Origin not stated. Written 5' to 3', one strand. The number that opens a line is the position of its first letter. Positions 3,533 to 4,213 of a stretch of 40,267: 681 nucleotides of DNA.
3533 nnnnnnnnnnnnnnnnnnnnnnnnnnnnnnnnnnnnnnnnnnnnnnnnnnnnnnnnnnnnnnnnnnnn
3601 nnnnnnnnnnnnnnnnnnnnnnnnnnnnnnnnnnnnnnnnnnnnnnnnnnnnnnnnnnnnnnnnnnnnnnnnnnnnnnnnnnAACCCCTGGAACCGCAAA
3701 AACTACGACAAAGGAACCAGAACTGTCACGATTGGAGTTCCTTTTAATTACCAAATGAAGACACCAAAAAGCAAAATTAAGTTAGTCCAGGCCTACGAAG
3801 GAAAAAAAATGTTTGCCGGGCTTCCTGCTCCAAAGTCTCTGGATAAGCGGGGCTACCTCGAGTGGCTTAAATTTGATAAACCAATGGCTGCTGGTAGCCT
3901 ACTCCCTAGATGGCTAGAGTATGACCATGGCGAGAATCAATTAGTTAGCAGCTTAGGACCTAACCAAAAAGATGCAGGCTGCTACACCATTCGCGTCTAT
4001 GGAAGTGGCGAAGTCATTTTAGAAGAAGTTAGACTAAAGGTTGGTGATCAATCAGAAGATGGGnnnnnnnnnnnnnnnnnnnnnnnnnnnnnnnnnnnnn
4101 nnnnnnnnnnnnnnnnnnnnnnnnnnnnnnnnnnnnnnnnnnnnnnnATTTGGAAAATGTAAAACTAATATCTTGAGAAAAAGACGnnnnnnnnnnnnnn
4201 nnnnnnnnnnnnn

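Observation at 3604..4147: Conserved stop-transfer motif and an Ig-like domain on the cytoplasmic side of the single TM helix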

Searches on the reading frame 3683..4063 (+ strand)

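Call 8: search_protein_families(library=pfam, proteins=[window:3683-4063:+], max_evalue=10)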
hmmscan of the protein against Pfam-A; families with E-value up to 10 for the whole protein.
seq(127 aa): 1 family
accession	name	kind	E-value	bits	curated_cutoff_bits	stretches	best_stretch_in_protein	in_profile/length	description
PF22312.2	SgrA_ig-like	-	0.08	13.5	27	1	4-41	8-45/110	SgrA, immunoglobulin-like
